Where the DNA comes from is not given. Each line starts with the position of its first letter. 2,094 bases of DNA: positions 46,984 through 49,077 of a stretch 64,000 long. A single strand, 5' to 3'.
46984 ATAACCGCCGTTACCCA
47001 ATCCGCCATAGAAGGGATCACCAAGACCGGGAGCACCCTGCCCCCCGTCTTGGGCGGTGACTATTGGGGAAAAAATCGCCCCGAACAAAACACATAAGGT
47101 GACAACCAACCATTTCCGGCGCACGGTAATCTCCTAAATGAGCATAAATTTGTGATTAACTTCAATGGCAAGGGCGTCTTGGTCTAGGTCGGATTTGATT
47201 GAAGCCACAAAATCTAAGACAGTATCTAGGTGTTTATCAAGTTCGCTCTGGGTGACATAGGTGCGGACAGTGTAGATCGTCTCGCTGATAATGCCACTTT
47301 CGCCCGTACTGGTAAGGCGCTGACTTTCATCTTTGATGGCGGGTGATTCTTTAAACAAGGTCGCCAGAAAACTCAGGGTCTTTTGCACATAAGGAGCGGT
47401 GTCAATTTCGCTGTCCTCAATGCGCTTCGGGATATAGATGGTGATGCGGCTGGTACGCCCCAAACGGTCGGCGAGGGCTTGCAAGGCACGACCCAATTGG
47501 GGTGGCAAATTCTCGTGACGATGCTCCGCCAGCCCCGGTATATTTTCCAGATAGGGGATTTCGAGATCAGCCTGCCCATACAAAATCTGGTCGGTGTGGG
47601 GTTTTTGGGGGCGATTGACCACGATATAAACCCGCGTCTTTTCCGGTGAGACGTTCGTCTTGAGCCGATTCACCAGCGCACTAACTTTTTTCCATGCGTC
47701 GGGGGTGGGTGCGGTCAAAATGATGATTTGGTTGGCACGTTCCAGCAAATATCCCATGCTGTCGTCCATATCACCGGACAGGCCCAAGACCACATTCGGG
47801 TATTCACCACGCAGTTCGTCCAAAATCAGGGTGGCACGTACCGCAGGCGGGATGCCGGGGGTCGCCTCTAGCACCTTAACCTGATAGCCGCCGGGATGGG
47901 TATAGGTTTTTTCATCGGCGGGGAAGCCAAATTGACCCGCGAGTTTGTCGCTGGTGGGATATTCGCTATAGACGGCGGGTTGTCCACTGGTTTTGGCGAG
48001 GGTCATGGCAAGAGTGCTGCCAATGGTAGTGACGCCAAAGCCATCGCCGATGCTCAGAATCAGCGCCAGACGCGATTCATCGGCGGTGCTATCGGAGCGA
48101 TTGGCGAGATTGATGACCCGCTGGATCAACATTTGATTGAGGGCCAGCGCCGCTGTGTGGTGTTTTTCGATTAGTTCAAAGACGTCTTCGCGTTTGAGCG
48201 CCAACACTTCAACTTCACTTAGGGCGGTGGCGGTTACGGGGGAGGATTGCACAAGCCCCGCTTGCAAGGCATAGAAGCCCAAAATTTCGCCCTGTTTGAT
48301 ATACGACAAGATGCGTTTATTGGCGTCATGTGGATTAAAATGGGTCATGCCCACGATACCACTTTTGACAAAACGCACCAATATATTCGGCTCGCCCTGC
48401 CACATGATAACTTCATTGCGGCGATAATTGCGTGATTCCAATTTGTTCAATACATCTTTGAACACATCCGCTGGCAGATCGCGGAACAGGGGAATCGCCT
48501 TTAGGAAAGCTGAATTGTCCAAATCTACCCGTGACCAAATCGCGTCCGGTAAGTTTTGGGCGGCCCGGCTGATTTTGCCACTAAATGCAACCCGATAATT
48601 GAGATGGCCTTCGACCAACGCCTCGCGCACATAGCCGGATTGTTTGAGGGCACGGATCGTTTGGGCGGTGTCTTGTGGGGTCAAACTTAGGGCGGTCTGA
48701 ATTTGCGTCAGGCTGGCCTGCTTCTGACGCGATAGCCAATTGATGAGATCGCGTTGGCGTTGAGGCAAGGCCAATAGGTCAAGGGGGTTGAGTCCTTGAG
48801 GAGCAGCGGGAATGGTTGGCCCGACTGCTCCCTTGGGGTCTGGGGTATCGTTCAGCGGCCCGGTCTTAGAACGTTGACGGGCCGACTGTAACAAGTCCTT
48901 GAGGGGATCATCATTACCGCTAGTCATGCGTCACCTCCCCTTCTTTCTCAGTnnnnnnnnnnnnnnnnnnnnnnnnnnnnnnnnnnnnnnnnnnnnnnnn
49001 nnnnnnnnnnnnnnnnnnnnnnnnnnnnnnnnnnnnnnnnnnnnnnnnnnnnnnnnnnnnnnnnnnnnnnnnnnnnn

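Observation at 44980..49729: Five-gene minus-strand operon pairing a ParA/MinD ATPase with a wHTH-cNMP-like-pseudo-ParA protein, plus a wHTH paralogue, a Zn-ribbon protein and an M1 peptidase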

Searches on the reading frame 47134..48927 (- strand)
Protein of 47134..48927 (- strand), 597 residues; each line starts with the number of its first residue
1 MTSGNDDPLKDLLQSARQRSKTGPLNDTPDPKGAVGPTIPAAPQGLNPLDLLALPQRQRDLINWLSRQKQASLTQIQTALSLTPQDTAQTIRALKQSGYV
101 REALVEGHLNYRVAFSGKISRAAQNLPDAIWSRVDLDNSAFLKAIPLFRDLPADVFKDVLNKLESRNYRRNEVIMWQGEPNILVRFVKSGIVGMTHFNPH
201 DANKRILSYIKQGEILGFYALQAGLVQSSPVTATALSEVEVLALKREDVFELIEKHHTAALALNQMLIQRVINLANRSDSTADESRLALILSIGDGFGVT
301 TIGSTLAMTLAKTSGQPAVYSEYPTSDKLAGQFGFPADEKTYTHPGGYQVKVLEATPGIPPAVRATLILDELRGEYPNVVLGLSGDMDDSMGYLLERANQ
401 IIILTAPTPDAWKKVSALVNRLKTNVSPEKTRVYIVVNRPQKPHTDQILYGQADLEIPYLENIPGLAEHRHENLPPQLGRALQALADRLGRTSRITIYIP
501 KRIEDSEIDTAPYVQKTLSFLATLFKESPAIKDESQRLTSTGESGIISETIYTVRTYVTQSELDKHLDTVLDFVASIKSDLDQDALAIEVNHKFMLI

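Call 3: search_protein_families(library=pfam, proteins=[window:47134-48927:-], max_evalue=1)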
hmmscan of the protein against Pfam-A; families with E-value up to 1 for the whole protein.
window:47134-48927:- (597 aa): 5 families
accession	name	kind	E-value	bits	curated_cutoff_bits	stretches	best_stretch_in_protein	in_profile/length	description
PF00027.35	cNMP_binding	-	3.5e-12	46.6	27.5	1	166-256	2-89/89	Cyclic nucleotide-binding domain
PF12802.13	MarR_2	-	0.013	16.1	27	1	54-102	3-52/61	MarR family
PF01047.28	MarR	-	0.033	14.5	24.6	1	58-101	5-48/59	MarR family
PF25607.1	DUF7939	-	0.037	14.8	27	0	59-100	22-59/81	Domain of unknown function (DUF7939)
PF21500.3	HolB_lid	-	0.052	13.8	27.1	1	63-83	8-28/40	DNA polymerase III subunit delta', AAA+ ATPase lid domain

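Call 4: search_protein_families(library=ncbifam, proteins=[window:47134-48927:-], max_evalue=1)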
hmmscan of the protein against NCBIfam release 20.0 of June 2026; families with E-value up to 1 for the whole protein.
window:47134-48927:- (597 aa): 6 families
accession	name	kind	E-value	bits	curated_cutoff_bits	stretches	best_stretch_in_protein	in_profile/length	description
NF041163.2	encap_f2b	equivalog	2.1e-06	27.2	400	1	141-266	72-196/450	family 2B encapsulin nanocompartment shell protein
NF008732.0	PRK11753.1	equivalog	5.3e-05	22.8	266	1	156-275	16-133/214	cAMP-activated global transcriptional regulator CRP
NF058543.1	ActPatMycb56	equivalog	0.00023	20.1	460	1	147-234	3-88/317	acetyltransferase Pat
TIGR03697.1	NtcA_cyano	equivalog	0.01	15.6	244.95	1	173-321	3-155/193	global nitrogen regulator NtcA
NF033788.1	HTH_metalloreg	subfamily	0.011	15.5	55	1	51-102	7-57/77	metalloregulator ArsR/SmtB family transcription factor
NF005859.1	PRK07788.1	exception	0.11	10.9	875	1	244-324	291-365/560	long-chain-fatty-acid--CoA ligase FadD2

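Call 5: find_homologous_proteins(query=window:47134-48927:-)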
Query window:47134-48927:- (597 aa): 36 proteins with E <= 0.001 among 8000 candidates.
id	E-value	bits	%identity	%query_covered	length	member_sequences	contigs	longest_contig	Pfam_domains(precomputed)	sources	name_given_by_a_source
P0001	0.0e+0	1302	99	100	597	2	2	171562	PF00027.36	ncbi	-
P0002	0.0e+0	1276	96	100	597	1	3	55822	PF00027.36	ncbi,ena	-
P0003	0.0e+0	1177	88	100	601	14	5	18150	PF00027.36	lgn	-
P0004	0.0e+0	1124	83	100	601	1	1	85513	PF00027.36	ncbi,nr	ncbi:MAG: cyclic nucleotide-binding domain-containing protein [Chloroflexi bacterium]|nr:cyclic nucl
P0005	1.5e-298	1009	76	99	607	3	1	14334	PF00027.36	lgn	-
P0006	4.2e-158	546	45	100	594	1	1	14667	PF00027.36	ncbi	-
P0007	1.1e-155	538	45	100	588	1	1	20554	PF00027.36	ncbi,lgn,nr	ncbi:MAG: cyclic nucleotide-binding domain-containing protein [Anaerolineae bacterium]|nr:cyclic nuc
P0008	3.6e-154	533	43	99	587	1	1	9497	PF12802.14,PF00027.36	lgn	-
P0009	2.7e-153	530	43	100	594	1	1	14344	PF00027.36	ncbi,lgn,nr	ncbi:MAG: cyclic nucleotide-binding domain-containing protein [Chloroflexi bacterium]|nr:cyclic nucl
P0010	2.2e-151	523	45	100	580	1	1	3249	PF00027.36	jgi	jgi:CRP-like cAMP-binding protein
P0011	8.4e-147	508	42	100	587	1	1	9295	PF00027.36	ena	-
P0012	1.4e-144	501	44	99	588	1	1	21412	PF00027.36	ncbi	-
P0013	1.6e-142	494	43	100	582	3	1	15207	PF00027.36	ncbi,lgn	-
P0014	2.4e-142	493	42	100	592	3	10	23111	PF12802.14,PF00027.36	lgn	-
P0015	3.1e-142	493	41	100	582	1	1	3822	PF00027.36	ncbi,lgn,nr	ncbi:MAG: cyclic nucleotide-binding domain-containing protein [Anaerolineae bacterium]|nr:cyclic nuc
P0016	4.1e-142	493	44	100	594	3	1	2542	PF00027.36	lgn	-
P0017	2.5e-141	490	43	100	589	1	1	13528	PF00027.36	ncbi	-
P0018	2.4e-140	487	42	100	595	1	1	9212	PF00027.36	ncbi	-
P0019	5.0e-140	486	43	100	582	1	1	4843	PF00027.36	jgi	jgi:CRP-like cAMP-binding protein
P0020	1.8e-139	484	42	99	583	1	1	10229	PF00027.36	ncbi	-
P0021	3.9e-139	483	41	99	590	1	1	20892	PF00027.36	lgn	-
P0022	4.9e-139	483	43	95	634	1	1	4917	PF00027.36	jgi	jgi:CRP-like cAMP-binding protein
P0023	1.9e-138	481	41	99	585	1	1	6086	PF00027.36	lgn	-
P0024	3.3e-138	480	42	100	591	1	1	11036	PF00027.36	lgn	-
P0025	1.1e-137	478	42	99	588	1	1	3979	PF00027.36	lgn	-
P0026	1.6e-137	478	41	100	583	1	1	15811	PF00027.36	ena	-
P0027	4.5e-134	466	40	96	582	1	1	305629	PF00027.36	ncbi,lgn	-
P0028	1.6e-130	454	39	99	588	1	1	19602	PF00027.36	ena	-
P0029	3.7e-128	447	41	94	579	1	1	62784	PF00027.36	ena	-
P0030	3.2e-126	440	40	100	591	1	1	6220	PF00027.36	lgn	-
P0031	3.5e-124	434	41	99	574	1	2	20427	PF12802.14,PF00027.36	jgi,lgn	-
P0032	4.6e-121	423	40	100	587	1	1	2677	PF00027.36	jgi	jgi:CRP-like cAMP-binding protein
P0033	8.5e-118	412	37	100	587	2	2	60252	PF00027.36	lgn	-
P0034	1.8e-112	395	37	99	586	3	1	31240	PF12802.14,PF00027.36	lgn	-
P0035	3.2e-110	387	37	92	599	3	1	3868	PF00027.36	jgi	-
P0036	3.0e-91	325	39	68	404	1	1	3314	PF00027.36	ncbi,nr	ncbi:MAG: cyclic nucleotide-binding domain-containing protein, partial [Anaerolineae bacterium]|nr:c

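Call 7: find_related_loci(query=A1, collection=genome_contigs, flank=6000)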
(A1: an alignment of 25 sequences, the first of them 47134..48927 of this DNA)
Query A1 (597 aa) in genome_contigs; peptide patterns used: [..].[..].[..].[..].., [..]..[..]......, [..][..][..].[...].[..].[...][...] (x = any residue, [..] = any of these).
225 stretches matched a pattern; 67 encode a relative of the query (tblastn E <= 1e-3); 66 distinct loci.
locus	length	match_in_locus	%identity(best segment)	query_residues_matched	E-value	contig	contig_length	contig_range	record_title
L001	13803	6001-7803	90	1-597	0e+0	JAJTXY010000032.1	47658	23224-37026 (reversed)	MAG: Anaerolineae bacterium isolate DTUCFX7 32-Genome24, whole genome shotgun sequence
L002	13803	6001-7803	89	1-597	0e+0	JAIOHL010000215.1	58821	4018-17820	MAG: Anaerolineae bacterium isolate MAG_03 contig_203719, whole genome shotgun sequence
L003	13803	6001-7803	83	1-597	0e+0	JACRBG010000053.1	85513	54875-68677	MAG: Chloroflexi bacterium isolate NC_groundwater_1614_Pr3_B-0.1um_50_13 SR-2_scaffold_141_3597647, whole genome shotgun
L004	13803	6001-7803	89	1-597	0e+0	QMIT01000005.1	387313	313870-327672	MAG: Chloroflexota bacterium isolate CFX5 B_scaffold_7, whole genome shotgun sequence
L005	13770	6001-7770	44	5-597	2e-162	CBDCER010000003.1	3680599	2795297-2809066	MAG: Aggregatilineales bacterium isolate 40d8095f-e3e6-4e4c-932d-ac8bc0a239c2 genome assembly, contig: contig_3, whole g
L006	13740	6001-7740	42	5-597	1e-160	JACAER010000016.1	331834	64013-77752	MAG: Chloroflexota bacterium isolate L.E.CH.6 k119_471014, whole genome shotgun sequence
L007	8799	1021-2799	43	3-597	4e-156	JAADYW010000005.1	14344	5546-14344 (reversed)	MAG: Chloroflexi bacterium isolate TC_152 k99_33769, whole genome shotgun sequence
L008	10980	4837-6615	43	3-597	6e-154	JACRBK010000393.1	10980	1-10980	MAG: Chloroflexi bacterium isolate NC_groundwater_1618_Pr3_B-0.1um_56_17 SR-2_scaffold_141_1417274, whole genome shotgun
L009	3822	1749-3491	41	3-597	1e-153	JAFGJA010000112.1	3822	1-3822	MAG: Anaerolineae bacterium isolate Zod_Metabat.248 k87_1169497, whole genome shotgun sequence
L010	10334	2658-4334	44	23-597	3e-147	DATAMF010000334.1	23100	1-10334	MAG TPA_asm: Aggregatilineaceae bacterium isolate SMAG_U6983 k141_398928, whole genome shotgun sequence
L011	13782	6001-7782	41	5-597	4e-147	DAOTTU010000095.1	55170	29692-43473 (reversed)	MAG TPA_asm: Anaerolineae bacterium isolate F14_21 k111_1937473, whole genome shotgun sequence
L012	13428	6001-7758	44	5-597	2e-145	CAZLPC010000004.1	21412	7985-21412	MAG TPA_asm: uncultured Anaerolineae bacterium isolate SRP072547_co1_26 genome assembly, contig: NODE_3688_length_21412_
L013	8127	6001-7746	41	3-597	3e-144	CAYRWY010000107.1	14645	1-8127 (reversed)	MAG TPA_asm: uncultured Anaerolineaceae bacterium isolate binchicken_co20_393 genome assembly, contig: NODE_7718_length_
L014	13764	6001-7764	42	3-597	7e-144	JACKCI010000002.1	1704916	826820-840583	MAG: Anaerolineales bacterium isolate HK-STAS-CHLO-43 HK-STAS-CHLO-43_2, whole genome shotgun sequence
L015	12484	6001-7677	44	23-597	3e-140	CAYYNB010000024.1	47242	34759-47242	MAG TPA_asm: uncultured Anaerolineaceae bacterium isolate SRP167436_co1_209 genome assembly, contig: NODE_935_length_472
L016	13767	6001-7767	45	1-597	3e-164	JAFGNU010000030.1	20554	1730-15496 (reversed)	MAG: Anaerolineae bacterium isolate Zod_Metabat.568 k87_2033574, whole genome shotgun sequence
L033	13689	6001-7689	33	32-597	1e-103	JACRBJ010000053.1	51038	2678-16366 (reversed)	MAG: Chloroflexi bacterium isolate NC_groundwater_1617_Pr3_B-0.1um_54_22 SR-2_scaffold_141_2460732, whole genome shotgun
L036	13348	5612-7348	31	3-597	1e-100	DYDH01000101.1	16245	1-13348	MAG TPA_asm: Herpetosiphon sp. isolate IMS_BF NODE_787_length_16267_cov_6.33821, whole genome shotgun sequence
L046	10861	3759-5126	31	140-597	2e-71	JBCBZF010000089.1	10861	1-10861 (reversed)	MAG: Bacteroidota bacterium isolate P01_A01_bin.108 k141_718766_length_10861_cov_18.0000, whole genome shotgun sequence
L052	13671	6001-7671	36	45-597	3e-121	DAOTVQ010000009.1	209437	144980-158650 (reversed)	MAG TPA_asm: Anaerolineae bacterium isolate H110_66 484194, whole genome shotgun sequence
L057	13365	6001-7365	26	142-597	4e-54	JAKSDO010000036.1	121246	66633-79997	MAG: Cytophagales bacterium isolate MAG.91 k141_8471136, whole genome shotgun sequence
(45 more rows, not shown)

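Call 11: find_homologous_proteins(query=A1)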
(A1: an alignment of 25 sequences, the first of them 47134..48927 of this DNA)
Query A1 (25 sequences) (597 aa, profile of the alignment): 41 proteins with E <= 0.001 among 8000 candidates.
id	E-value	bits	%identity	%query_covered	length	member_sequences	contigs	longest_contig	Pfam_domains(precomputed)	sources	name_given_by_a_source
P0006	5.3e-278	941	45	100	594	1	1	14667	PF00027.36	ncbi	-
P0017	3.1e-271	919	43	100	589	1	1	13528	PF00027.36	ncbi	-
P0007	3.8e-268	909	45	100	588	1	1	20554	PF00027.36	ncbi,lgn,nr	ncbi:MAG: cyclic nucleotide-binding domain-containing protein [Anaerolineae bacterium]|nr:cyclic nuc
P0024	1.8e-267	906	42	100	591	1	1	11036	PF00027.36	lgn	-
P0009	8.0e-267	904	43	100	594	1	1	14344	PF00027.36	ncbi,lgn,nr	ncbi:MAG: cyclic nucleotide-binding domain-containing protein [Chloroflexi bacterium]|nr:cyclic nucl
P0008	1.6e-265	900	43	99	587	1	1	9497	PF12802.14,PF00027.36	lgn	-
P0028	6.9e-263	891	39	99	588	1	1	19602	PF00027.36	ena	-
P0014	9.7e-262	888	42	100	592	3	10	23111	PF12802.14,PF00027.36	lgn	-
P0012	1.6e-261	887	44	99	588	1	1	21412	PF00027.36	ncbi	-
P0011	7.6e-256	868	42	100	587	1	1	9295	PF00027.36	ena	-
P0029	2.1e-255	867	41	94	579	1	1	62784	PF00027.36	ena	-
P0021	3.4e-255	866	41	99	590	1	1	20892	PF00027.36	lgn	-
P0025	8.1e-255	865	42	99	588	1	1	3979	PF00027.36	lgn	-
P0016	7.0e-254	862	44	100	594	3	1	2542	PF00027.36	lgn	-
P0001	1.9e-249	847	99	100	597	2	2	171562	PF00027.36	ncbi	-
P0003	2.9e-249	846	88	100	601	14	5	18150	PF00027.36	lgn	-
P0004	1.1e-248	844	83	100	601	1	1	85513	PF00027.36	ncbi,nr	ncbi:MAG: cyclic nucleotide-binding domain-containing protein [Chloroflexi bacterium]|nr:cyclic nucl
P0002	1.6e-248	844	96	100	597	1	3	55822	PF00027.36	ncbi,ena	-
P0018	1.0e-246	838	42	100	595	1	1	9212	PF00027.36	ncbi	-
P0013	1.3e-246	838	43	100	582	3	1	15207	PF00027.36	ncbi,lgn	-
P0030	1.9e-242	824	40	100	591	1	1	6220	PF00027.36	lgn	-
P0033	7.0e-242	822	37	100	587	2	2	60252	PF00027.36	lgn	-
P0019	7.1e-242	822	43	100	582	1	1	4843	PF00027.36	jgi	jgi:CRP-like cAMP-binding protein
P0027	8.7e-242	822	40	96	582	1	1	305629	PF00027.36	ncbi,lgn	-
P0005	4.4e-241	819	76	99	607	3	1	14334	PF00027.36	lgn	-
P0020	1.2e-240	818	42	99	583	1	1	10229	PF00027.36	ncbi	-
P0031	1.3e-240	818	41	99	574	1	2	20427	PF12802.14,PF00027.36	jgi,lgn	-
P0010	8.8e-240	815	45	100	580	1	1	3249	PF00027.36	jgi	jgi:CRP-like cAMP-binding protein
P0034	1.3e-239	814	37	99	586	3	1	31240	PF12802.14,PF00027.36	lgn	-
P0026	9.6e-239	812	41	100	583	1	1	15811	PF00027.36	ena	-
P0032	3.1e-237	807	40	100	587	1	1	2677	PF00027.36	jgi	jgi:CRP-like cAMP-binding protein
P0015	3.9e-234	796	41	100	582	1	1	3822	PF00027.36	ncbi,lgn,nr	ncbi:MAG: cyclic nucleotide-binding domain-containing protein [Anaerolineae bacterium]|nr:cyclic nuc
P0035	8.9e-218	742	37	92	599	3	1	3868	PF00027.36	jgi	-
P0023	8.4e-213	726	41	99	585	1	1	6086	PF00027.36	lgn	-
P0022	3.1e-202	691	43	95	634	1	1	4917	PF00027.36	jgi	jgi:CRP-like cAMP-binding protein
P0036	5.7e-159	548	39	68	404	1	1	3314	PF00027.36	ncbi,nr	ncbi:MAG: cyclic nucleotide-binding domain-containing protein, partial [Anaerolineae bacterium]|nr:c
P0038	4.3e-5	40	26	22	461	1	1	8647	PF19307.6,PF00027.36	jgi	-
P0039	1.4e-4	38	29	10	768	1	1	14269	PF00871.24,PF06130.19,PF00027.36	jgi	jgi:acetate kinase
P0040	2.1e-4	38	26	16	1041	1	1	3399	PF00005.34,PF03412.22,PF02463.26,PF00027.36,PF00664.29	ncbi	-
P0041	3.6e-4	37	23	41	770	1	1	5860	PF00871.24,PF06130.19,PF00027.36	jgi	jgi:acetate kinase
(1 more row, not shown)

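Call 16: search_protein_families(library=pfam, proteins=[L005:7792-8874:+, L016:7911-10061:+, L052:7697-9412:+, L036:7370-9382:+], max_evalue=0.01)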
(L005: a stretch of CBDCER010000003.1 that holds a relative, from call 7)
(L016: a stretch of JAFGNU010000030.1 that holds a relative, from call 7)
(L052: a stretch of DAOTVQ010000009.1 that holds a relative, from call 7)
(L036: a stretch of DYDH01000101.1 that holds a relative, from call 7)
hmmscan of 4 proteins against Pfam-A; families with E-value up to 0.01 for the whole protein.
L005:7792-8874:+ (360 aa): 3 families
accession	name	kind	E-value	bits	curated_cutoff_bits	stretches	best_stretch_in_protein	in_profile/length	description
PF13185.12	GAF_2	-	3.9e-13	50.2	28.6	1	126-275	2-136/136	GAF domain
PF01590.32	GAF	-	1.1e-10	42.6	22.4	1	127-274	1-133/133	GAF domain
PF13492.12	GAF_3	-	6.2e-08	33.5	27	1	198-276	49-129/129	GAF domain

L016:7911-10061:+ (716 aa): 8 families
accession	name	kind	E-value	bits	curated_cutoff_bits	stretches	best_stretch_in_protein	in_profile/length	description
PF13185.12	GAF_2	-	4.5e-18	66.2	28.6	1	472-622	2-136/136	GAF domain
PF02743.24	dCache_1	-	4.3e-16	59.6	45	1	149-354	57-238/240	Cache domain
PF01590.32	GAF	-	6.8e-11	43.3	22.4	1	473-621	1-133/133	GAF domain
PF13492.12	GAF_3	-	1.3e-07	32.6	27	1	568-623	80-129/129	GAF domain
PF22673.2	MCP-like_PDC_1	-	3.6e-06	27.8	27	1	211-259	67-112/113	Methyl-accepting chemotaxis protein-like, first PDC sensor domain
PF00672.30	HAMP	-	5.4e-06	27.1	25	1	390-452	1-52/53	HAMP domain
PF17201.10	Cache_3-Cache_2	-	3.5e-05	23.7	27.7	1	238-369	166-296/299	Cache 3/Cache 2 fusion domain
PF08399.16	VWA_N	-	0.001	20.1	34.7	1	126-185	64-124/128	VWA N-terminal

L052:7697-9412:+ (571 aa): 5 families
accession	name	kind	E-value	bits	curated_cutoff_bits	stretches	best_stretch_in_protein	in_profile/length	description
PF10509.15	GalKase_gal_bdg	-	1.3e-20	73.2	23.1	1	189-235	2-47/49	Galactokinase galactose-binding signature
PF00288.32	GHMP_kinases_N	-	1.1e-17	64.4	22.3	1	290-365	15-86/87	GHMP kinases N terminal domain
PF08544.19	GHMP_kinases_C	-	3.8e-12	46.9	21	1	463-544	2-84/85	GHMP kinases C terminal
PF15891.11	Nuc_deoxyri_tr2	-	3.2e-09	37.5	30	1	7-82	3-93/105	Nucleoside 2-deoxyribosyltransferase like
PF05014.21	Nuc_deoxyrib_tr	-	0.0067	17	28.8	0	18-81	15-87/117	Nucleoside 2-deoxyribosyltransferase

L036:7370-9382:+ (670 aa): 6 families
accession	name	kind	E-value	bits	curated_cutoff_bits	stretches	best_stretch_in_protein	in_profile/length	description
PF13185.12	GAF_2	-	1.8e-14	54.6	28.6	1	472-606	8-135/136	GAF domain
PF02743.24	dCache_1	-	3.5e-14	53.3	45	1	211-343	114-238/240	Cache domain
PF01590.32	GAF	-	2.8e-11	44.5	22.4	1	471-606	5-133/133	GAF domain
PF17201.10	Cache_3-Cache_2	-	3.1e-10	40.3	27.7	1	226-358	161-296/299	Cache 3/Cache 2 fusion domain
PF22673.2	MCP-like_PDC_1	-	1.7e-07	32.1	27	1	207-253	67-113/113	Methyl-accepting chemotaxis protein-like, first PDC sensor domain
PF13492.12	GAF_3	-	3.6e-06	27.8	27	1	473-608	7-129/129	GAF domain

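Call 23: predict_structure(alignment_id=A1)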
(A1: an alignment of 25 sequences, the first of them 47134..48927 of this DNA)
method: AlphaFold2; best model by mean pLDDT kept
length: 597 residues; sequences in the alignment: 25
mean_pLDDT: 75.8   pTM: 0.53
mean pLDDT of the five models: 75.8, 75.4, 73.3, 73.2, 72.6
residues with pLDDT >= 90: 96; 70-90: 338; 50-70: 87; < 50: 76
segments of 3 or more residues with pLDDT < 50: 1-42, 118-135, 277-282, 540-545
pLDDT, mean of each block of 10 residues (from residue 1): 38 40 34 35 54 72 78 87 87 87 79 63 35 53 84 86 82 72 82 66 56 68 62 75 87 85 77 52 75 87 94 88 89 89 93 74 75 86 80 86 92 89 77 90 85 89 88 89 87 86 66 88 76 67 55 85 86 90 86 84
secondary structure, 60 per line:
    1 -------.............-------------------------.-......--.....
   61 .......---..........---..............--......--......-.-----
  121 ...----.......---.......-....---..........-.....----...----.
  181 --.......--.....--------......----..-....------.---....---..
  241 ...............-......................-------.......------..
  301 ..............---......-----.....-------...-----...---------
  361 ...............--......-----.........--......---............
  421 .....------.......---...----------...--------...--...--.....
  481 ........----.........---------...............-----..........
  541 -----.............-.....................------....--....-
elements in order: H8-20 H48-53 H56-67 H73-80 H84-97 E100-105 E108-113 H128-134 H138-144 H146-149 H153-162 E164-168 E173-175 E183-189 E192-196 E205-210 H218-221 E232-235 E239-245 H246-255 H257-278 E286-292 H299-314 E318-323 H329-333 E341-343 E349-351 H361-375 E378-383 H389-397 E400-405 H409-425 E432-438 E455-457 H476-488 E493-501 H511-525 E531-540 E546-558 H560-580 E587-590 E593-596
